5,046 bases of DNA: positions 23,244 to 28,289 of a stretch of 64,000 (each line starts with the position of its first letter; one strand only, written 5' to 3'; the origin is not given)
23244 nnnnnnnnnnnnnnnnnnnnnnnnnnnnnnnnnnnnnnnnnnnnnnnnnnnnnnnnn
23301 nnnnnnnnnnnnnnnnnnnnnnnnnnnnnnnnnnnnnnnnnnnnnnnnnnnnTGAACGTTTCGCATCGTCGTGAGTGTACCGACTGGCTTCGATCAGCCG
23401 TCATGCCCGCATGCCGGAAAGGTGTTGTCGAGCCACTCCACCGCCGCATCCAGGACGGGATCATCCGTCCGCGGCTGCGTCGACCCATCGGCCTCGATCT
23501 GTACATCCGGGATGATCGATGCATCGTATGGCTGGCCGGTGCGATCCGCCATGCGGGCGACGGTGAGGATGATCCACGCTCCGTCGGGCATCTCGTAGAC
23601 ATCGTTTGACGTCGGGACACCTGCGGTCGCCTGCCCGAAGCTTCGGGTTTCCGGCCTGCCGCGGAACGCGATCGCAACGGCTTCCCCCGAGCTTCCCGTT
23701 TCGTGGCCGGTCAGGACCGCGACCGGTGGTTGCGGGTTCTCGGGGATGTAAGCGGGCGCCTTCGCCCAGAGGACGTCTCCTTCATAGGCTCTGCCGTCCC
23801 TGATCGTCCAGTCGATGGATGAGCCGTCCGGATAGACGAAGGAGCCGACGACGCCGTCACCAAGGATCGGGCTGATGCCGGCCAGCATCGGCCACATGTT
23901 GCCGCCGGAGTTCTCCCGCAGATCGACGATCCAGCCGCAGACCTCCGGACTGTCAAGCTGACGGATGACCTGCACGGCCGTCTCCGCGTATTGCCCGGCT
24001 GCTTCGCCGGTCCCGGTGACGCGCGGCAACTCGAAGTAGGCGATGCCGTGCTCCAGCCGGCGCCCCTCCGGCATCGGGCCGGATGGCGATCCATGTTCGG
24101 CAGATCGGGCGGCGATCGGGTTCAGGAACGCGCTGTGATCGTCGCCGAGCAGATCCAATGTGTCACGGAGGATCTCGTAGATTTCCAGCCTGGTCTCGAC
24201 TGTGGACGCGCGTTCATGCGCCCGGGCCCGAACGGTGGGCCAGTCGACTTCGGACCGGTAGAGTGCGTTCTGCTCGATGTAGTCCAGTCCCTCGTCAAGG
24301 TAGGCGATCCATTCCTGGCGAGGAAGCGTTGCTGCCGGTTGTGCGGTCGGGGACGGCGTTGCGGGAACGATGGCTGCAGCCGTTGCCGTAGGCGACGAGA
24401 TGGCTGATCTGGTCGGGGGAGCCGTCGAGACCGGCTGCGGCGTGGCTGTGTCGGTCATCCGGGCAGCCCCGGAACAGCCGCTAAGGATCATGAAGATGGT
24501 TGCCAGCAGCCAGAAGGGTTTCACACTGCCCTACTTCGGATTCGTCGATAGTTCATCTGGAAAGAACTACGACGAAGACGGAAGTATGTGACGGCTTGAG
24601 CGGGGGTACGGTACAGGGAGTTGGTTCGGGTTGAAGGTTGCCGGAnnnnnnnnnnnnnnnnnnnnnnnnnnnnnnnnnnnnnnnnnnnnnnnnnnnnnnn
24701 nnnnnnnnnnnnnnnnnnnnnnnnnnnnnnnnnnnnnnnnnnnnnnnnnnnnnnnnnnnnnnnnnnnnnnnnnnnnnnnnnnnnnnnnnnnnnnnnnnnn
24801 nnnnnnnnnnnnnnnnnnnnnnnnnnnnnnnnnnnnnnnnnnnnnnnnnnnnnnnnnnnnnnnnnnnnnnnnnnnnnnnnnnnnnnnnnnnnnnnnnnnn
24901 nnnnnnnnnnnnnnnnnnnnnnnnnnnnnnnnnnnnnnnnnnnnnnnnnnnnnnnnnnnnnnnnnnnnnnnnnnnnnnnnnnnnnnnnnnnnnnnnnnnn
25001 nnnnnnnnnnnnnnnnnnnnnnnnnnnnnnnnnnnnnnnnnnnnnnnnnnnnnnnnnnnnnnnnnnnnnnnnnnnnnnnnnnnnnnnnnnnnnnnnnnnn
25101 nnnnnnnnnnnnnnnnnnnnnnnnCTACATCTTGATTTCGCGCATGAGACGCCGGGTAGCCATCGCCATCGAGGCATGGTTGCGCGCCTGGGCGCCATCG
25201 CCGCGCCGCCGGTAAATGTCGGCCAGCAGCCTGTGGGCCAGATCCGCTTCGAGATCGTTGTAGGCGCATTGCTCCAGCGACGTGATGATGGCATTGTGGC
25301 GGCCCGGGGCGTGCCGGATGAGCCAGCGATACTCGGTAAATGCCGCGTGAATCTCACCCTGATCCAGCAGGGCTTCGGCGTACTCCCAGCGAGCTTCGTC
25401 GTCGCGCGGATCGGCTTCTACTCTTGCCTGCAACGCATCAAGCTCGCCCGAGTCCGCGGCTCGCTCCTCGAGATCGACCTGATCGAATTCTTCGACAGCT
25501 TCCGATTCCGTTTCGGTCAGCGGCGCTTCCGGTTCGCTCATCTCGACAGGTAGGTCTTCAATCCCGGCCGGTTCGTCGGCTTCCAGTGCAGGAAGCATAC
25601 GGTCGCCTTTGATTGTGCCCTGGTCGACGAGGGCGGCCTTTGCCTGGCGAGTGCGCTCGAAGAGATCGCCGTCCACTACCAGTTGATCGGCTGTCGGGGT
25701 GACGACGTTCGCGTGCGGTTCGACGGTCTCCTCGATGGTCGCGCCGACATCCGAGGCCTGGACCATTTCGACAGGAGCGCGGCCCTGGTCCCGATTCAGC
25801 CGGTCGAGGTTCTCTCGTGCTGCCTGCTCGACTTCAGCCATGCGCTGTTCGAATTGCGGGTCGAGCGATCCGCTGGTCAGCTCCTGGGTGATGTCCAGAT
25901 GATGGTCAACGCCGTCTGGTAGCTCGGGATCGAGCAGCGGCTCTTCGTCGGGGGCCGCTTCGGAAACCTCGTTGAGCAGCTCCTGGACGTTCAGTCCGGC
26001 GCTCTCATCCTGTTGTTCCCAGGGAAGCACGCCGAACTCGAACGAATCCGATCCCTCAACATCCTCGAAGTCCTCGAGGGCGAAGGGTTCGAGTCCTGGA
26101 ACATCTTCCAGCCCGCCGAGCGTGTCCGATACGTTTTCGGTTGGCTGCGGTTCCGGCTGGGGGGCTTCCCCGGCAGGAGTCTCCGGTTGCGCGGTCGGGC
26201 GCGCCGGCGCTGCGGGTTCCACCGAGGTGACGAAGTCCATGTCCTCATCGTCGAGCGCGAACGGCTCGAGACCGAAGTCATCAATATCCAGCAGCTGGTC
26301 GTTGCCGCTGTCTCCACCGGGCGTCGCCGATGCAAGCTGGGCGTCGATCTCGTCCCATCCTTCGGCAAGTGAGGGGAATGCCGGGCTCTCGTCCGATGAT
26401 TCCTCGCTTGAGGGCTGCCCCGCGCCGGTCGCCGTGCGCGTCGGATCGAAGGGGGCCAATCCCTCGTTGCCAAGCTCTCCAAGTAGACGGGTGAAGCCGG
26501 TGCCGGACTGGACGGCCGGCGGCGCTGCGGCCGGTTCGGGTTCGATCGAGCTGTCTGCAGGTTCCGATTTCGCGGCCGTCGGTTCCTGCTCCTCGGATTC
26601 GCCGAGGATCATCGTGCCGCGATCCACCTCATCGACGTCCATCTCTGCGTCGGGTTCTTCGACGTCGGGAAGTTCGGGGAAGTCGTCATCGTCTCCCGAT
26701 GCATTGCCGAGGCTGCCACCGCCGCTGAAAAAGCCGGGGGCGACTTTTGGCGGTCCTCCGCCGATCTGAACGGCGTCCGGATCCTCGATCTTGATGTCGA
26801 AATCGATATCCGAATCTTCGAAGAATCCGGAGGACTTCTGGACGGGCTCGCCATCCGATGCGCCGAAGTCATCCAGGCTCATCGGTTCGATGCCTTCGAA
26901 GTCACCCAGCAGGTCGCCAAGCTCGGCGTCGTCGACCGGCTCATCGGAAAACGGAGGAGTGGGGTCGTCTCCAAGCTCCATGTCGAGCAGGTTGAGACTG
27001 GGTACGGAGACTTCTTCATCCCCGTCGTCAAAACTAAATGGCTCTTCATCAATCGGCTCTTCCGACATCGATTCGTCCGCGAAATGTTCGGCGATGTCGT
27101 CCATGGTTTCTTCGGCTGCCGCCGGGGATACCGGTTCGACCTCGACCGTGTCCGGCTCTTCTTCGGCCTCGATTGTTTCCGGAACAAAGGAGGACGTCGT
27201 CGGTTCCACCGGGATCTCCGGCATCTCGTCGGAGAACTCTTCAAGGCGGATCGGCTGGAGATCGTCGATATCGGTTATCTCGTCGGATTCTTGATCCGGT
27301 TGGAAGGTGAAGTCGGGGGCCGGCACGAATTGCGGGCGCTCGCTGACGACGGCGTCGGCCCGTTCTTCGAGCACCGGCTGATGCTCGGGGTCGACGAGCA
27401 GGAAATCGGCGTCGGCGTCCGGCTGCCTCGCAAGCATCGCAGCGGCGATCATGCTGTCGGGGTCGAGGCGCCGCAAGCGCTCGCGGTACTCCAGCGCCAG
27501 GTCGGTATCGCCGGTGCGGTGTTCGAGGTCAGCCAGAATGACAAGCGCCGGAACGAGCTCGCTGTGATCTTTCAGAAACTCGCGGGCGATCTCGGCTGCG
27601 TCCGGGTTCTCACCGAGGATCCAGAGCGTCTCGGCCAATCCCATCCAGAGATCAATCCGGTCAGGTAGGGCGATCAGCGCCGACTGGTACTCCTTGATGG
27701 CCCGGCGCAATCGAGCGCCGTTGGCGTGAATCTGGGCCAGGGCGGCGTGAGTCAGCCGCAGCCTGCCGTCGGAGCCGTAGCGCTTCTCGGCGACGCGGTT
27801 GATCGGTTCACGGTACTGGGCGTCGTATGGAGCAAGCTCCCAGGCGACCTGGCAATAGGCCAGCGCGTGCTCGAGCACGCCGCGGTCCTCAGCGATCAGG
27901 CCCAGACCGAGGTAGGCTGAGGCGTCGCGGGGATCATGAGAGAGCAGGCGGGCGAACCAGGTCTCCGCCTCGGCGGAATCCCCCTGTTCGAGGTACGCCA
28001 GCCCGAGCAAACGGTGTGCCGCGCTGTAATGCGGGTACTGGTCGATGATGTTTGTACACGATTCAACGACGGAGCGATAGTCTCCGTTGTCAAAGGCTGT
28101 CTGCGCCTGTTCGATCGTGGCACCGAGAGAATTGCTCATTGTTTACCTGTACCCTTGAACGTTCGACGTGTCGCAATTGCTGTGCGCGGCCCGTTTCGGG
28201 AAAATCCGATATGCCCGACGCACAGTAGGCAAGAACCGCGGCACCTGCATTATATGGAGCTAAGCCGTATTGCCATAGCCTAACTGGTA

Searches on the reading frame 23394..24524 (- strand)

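Call 73: search_protein_families(library=pfam, proteins=[window:23394-24524:-], max_evalue=0.0001)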
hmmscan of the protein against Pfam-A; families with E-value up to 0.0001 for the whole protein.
window:23394-24524:- (376 aa): 1 family
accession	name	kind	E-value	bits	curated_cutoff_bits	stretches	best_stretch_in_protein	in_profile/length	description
PF03572.23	Peptidase_S41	-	1.5e-22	80.3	24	1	161-342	2-164/165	Peptidase family S41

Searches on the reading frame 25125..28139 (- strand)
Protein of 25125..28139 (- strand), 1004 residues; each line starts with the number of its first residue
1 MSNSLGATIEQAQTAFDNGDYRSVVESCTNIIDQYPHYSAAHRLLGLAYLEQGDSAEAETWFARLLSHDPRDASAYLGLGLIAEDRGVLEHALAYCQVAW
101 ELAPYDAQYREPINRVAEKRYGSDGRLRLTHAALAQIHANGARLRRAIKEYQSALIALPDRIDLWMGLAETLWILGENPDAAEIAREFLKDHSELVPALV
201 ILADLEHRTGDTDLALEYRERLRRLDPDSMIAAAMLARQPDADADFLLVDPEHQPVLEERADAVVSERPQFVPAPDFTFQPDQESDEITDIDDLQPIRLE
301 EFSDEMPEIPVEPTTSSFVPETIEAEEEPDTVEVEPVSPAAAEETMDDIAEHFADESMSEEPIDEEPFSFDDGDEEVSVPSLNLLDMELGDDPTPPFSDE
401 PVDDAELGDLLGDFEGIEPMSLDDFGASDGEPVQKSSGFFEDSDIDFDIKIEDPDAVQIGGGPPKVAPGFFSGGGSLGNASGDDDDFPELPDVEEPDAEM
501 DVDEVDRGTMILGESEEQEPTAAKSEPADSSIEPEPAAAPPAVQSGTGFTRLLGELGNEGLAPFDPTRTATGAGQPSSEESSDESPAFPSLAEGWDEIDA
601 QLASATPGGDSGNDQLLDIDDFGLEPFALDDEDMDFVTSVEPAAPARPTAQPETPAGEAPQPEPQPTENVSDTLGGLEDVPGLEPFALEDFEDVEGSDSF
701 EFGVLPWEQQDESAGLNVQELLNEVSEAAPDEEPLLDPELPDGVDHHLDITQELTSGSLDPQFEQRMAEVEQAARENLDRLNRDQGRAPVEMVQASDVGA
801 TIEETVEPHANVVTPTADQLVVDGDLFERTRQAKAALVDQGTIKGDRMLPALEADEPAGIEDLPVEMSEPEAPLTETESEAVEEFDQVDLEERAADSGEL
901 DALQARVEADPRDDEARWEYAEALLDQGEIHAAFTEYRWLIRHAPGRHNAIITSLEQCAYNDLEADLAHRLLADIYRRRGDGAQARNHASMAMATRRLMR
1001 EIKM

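Call 73: search_protein_families(library=pfam, proteins=[window:25125-28139:-], max_evalue=0.0001)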
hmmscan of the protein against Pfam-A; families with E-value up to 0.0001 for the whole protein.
window:25125-28139:- (1004 aa): 11 families
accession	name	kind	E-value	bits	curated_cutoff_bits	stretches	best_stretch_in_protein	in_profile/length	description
PF13432.12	TPR_16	-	5.6e-20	71.9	32.7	1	10-66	2-58/65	Tetratricopeptide repeat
PF13428.12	TPR_14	-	6.1e-16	57.8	23.5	1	40-80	2-42/44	Tetratricopeptide repeat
PF14559.12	TPR_19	-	1.2e-13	51.5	25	1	15-79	1-64/68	Tetratricopeptide repeat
PF07719.23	TPR_2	-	9.5e-11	41.4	27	1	40-72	2-34/34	Tetratricopeptide repeat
PF13431.12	TPR_17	-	3.2e-07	30.5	24.4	0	28-59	2-33/34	Tetratricopeptide repeat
PF14561.12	TPR_20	-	3.7e-07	30.8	25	1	894-942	2-50/90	Tetratricopeptide repeat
PF23914.1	TPR_CcmH_CycH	-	5.4e-06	26.8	42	0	134-225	56-150/158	Cytochrome c-type biogenesis protein H TPR domain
PF13414.12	TPR_11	-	2e-05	24.6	26.8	0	46-82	1-37/42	TPR repeat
PF14863.12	Alkyl_sulf_dimr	-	2.1e-05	25.4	26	0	7-63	71-127/139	Alkyl sulfatase dimerisation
PF13424.12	TPR_12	-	3.2e-05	24.5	30.1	0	26-67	31-73/77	Tetratricopeptide repeat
PF13181.12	TPR_8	-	8e-05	22.9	25.7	0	44-70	6-32/34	Tetratricopeptide repeat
